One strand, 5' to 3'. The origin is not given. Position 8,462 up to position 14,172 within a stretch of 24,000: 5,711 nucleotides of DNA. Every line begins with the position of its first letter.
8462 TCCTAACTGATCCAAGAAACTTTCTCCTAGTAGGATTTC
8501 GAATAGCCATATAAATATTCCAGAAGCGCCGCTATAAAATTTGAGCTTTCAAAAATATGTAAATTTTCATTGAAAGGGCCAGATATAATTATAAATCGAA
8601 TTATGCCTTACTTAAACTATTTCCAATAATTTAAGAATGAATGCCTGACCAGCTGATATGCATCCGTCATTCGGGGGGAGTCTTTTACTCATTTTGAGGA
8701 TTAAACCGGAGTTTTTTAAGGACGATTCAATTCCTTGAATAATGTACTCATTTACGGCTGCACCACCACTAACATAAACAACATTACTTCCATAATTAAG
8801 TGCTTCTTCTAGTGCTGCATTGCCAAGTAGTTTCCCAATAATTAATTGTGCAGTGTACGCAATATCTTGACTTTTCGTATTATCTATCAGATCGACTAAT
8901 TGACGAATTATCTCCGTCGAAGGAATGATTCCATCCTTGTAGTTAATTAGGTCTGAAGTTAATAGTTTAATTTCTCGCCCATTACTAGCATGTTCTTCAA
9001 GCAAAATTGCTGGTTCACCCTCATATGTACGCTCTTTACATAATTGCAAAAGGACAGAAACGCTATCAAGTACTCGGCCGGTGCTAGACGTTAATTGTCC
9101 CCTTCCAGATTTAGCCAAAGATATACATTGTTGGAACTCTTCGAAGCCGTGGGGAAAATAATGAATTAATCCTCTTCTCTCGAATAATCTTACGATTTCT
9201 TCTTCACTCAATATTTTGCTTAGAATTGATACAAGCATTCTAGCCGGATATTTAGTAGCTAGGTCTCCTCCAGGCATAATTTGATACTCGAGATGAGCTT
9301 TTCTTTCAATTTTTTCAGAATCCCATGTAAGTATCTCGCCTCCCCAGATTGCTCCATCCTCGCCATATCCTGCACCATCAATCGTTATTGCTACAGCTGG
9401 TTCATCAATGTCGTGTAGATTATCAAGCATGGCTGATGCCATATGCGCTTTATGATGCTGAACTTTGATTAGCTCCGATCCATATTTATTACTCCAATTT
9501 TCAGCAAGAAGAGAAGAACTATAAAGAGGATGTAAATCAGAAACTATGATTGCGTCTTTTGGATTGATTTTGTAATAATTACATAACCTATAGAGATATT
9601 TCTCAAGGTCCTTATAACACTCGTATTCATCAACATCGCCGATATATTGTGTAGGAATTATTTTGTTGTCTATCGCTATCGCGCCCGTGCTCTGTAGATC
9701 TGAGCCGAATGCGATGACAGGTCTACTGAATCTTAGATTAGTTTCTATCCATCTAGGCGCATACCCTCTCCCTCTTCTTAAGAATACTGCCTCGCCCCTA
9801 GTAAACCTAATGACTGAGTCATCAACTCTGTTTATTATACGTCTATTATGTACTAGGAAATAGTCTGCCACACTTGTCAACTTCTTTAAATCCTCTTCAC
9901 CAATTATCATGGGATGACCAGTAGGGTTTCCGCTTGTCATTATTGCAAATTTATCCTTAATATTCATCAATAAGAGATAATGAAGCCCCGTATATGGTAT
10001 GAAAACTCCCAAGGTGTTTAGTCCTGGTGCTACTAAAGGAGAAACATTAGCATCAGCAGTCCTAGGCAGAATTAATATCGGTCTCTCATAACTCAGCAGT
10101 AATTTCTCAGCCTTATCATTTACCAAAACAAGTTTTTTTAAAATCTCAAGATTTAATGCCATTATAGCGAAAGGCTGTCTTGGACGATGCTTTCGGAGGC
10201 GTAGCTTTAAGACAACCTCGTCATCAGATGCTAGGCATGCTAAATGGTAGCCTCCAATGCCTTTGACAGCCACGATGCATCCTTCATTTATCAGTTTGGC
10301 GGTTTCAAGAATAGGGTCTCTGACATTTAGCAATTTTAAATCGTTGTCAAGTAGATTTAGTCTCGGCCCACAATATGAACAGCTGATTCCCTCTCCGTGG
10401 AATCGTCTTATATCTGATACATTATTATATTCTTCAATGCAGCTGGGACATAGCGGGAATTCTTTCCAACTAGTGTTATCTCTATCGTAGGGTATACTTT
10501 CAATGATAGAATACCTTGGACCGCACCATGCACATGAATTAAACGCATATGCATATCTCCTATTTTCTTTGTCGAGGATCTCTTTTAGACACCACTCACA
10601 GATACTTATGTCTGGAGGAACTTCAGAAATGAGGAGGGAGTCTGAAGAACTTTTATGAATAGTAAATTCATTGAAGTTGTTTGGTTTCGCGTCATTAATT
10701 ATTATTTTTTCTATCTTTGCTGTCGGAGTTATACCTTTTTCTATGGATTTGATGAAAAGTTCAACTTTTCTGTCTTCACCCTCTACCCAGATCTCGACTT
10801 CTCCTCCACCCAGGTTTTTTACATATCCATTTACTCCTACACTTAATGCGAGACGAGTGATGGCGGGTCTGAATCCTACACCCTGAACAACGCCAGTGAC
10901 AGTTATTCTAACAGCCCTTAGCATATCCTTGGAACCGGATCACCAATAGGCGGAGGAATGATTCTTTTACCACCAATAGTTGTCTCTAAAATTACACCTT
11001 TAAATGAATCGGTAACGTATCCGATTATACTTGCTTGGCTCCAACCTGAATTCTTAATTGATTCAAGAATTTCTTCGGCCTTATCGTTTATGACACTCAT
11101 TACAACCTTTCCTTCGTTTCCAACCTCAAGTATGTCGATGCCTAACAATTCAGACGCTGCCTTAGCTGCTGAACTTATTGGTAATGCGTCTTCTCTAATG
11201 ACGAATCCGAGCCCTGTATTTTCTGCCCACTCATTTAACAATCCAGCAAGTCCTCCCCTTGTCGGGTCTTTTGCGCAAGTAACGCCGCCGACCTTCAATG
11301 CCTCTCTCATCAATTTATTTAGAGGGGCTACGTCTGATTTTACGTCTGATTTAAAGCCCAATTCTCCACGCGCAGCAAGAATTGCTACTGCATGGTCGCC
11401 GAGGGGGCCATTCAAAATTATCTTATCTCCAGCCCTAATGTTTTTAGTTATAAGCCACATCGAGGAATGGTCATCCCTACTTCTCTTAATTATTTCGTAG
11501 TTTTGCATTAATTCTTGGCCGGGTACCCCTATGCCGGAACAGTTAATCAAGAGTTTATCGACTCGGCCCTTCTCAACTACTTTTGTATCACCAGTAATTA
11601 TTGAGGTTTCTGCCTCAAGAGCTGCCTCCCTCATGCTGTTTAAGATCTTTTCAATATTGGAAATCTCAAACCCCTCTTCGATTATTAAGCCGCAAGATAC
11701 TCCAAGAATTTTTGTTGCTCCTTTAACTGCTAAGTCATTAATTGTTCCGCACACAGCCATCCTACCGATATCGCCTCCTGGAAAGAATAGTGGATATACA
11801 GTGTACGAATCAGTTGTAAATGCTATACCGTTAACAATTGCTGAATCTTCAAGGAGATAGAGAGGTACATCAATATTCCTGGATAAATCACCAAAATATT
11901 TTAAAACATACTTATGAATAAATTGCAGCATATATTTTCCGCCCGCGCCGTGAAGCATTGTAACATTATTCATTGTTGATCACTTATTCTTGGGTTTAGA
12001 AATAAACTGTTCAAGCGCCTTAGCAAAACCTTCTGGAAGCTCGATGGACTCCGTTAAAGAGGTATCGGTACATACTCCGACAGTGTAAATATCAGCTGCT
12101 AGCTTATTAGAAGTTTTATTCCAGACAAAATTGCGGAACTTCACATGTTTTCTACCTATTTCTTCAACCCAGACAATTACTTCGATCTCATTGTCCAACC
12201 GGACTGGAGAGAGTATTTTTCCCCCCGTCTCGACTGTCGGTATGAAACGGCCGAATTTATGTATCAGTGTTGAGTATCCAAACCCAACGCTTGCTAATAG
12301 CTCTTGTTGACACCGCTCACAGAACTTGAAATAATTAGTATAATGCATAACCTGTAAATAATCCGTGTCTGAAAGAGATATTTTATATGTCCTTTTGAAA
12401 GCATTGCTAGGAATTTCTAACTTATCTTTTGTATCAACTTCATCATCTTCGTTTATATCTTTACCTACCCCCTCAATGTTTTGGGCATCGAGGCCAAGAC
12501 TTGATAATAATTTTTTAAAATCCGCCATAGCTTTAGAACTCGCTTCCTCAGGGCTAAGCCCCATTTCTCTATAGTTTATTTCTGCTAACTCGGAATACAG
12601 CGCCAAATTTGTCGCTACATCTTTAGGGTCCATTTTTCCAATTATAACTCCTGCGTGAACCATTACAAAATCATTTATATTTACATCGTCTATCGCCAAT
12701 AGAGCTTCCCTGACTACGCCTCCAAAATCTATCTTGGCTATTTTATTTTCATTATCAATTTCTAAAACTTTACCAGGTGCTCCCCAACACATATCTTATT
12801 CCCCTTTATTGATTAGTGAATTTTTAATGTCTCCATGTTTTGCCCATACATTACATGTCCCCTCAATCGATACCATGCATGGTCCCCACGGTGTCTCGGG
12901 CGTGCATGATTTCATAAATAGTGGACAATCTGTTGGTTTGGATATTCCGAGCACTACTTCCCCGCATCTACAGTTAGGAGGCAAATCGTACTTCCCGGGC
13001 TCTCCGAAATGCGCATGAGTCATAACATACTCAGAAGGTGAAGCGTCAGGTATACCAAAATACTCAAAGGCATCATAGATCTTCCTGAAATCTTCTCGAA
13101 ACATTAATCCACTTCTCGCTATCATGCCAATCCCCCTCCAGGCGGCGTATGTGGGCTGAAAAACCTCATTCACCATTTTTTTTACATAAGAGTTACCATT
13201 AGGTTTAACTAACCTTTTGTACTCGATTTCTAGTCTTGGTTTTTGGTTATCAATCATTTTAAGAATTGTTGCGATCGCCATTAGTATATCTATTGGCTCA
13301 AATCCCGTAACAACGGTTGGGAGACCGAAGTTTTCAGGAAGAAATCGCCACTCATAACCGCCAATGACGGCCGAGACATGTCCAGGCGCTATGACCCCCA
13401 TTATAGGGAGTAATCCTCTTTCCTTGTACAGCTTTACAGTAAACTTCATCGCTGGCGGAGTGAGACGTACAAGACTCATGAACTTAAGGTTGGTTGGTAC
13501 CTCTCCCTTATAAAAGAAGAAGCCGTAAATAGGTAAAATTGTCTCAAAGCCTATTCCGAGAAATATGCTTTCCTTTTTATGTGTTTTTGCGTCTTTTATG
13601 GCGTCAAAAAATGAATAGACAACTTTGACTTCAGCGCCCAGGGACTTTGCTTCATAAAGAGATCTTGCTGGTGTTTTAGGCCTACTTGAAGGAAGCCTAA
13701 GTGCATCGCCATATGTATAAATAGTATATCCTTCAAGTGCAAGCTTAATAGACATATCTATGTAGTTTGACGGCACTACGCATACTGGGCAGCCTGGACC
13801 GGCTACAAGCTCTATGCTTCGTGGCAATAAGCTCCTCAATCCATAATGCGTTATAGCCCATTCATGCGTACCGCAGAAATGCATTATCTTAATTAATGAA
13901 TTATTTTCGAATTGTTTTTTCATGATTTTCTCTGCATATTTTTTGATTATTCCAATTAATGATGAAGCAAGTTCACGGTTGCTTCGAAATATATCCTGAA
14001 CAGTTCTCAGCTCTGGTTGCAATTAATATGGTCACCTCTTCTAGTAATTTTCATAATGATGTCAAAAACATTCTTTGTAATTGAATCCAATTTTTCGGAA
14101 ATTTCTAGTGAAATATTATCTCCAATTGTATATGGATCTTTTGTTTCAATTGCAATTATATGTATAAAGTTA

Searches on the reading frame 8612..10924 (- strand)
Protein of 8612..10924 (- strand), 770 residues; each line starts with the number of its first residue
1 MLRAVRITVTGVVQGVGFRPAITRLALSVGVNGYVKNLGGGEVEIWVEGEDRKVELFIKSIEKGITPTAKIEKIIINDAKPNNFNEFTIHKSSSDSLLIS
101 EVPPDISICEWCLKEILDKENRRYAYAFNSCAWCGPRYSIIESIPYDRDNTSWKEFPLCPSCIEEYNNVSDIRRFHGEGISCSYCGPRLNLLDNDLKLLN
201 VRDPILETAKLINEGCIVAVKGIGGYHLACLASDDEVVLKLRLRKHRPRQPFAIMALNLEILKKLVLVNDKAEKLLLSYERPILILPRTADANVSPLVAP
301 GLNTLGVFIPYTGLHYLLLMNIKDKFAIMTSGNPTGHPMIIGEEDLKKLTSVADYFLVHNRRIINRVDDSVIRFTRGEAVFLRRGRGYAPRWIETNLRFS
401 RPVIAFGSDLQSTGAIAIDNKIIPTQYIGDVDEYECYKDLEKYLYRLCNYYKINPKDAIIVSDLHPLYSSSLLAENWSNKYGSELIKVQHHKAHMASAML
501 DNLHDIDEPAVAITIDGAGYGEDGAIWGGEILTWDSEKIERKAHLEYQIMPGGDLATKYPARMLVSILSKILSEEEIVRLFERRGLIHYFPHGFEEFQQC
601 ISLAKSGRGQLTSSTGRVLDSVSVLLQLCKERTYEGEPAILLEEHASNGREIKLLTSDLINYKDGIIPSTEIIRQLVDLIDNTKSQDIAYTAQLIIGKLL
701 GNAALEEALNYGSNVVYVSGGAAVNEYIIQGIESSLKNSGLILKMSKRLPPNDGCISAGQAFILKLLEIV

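Call 68: search_protein_families(library=ncbifam, proteins=[window:8612-10924:-], max_evalue=0.00001)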
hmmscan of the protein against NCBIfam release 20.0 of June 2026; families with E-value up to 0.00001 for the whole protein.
window:8612-10924:- (770 aa): 32 families (the best 25 are shown)
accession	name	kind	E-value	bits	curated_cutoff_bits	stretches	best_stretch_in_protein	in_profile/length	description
TIGR00143.1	hypF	equivalog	1.4e-228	760.8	466.1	1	7-764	1-740/741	carbamoyltransferase HypF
NF011009.0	PRK14435.1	equivalog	2.4e-19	69.2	119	1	3-90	2-88/90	acylphosphatase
NF011000.0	PRK14426.1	equivalog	3.1e-16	59.2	89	1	6-89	7-91/92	acylphosphatase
NF011019.0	PRK14448.1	equivalog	6.6e-15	55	100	1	6-90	5-89/90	acylphosphatase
NF011020.0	PRK14449.1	equivalog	4.4e-14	52.2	103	1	1-76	1-75/90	acylphosphatase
NF011017.0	PRK14445.1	equivalog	7.1e-14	51.9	97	1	2-89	3-90/92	acylphosphatase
NF010995.0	PRK14420.1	equivalog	1.2e-13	51.4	110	1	4-89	3-88/91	acylphosphatase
NF011008.0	PRK14434.1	equivalog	2e-13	50.4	86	1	3-90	2-91/92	acylphosphatase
NF011012.0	PRK14440.1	equivalog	3.1e-13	49.7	103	1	1-76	1-75/90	acylphosphatase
NF011007.0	PRK14433.1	equivalog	3.3e-13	49.7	100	1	6-87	5-85/88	acylphosphatase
NF011003.0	PRK14429.1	equivalog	3.4e-13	49.5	90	1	3-88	2-87/91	acylphosphatase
NF011015.0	PRK14443.1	equivalog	6.2e-13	49.1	131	1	7-81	8-82/93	acylphosphatase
NF011010.0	PRK14436.1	equivalog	2.4e-12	47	117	1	6-89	7-89/91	acylphosphatase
NF011011.0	PRK14438.1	equivalog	4.7e-12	45.9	109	1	3-89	4-89/91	acylphosphatase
TIGR00057.1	TIGR00057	equivalog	9.1e-12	44.6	123.2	1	204-387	10-193/202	L-threonylcarbamoyladenylate synthase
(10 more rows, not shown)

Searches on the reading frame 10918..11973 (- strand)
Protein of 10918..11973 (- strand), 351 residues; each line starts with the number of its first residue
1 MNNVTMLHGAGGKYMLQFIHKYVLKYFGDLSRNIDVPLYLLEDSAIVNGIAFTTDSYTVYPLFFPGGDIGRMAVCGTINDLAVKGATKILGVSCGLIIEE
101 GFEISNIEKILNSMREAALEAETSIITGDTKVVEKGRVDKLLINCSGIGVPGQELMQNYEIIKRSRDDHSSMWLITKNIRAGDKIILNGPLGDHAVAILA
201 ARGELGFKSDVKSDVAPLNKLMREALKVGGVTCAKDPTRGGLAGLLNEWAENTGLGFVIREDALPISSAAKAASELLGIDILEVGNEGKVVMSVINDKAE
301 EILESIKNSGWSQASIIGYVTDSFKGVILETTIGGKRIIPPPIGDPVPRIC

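Call 68: search_protein_families(library=ncbifam, proteins=[window:10918-11973:-], max_evalue=0.00001)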
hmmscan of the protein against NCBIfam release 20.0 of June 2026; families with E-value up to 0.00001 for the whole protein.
window:10918-11973:- (351 aa): 5 families
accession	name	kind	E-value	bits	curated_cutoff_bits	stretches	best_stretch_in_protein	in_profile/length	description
TIGR02124.1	hypE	equivalog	3.3e-103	345.1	251.6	1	3-351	1-332/332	hydrogenase expression/formation protein HypE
TIGR01379.1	thiL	equivalog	3.8e-15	55.7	184.15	1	39-329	22-302/320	thiamine-phosphate kinase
NF004353.0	PRK05731.2-2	equivalog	5.4e-11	42.1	301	1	67-322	52-279/311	thiamine-phosphate kinase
TIGR00476.1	selD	equivalog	1.4e-08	34.4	125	1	177-293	162-280/311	selenide, water dikinase SelD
NF010705.0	PRK14105.1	equivalog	3.6e-07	29.4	291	0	69-131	77-139/345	selenide, water dikinase SelD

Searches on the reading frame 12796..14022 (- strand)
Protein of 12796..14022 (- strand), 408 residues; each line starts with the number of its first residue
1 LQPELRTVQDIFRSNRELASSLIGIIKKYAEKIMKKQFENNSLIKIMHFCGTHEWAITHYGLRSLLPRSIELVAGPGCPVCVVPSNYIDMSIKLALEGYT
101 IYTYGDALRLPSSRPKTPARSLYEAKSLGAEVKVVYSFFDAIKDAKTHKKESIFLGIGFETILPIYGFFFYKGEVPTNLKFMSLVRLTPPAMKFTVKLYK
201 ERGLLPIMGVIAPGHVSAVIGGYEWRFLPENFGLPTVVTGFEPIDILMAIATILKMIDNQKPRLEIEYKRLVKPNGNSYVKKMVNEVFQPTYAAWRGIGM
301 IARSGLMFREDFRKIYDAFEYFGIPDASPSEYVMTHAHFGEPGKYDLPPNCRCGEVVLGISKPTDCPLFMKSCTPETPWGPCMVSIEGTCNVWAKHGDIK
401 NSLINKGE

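Call 68: search_protein_families(library=ncbifam, proteins=[window:12796-14022:-], max_evalue=0.00001)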
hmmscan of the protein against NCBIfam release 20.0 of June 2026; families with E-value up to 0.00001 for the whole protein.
window:12796-14022:- (408 aa): 1 family
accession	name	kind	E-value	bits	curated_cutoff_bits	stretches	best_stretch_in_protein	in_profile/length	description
TIGR00075.1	hypD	equivalog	1.5e-104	349.9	192.8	1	26-399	16-369/372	hydrogenase formation protein HypD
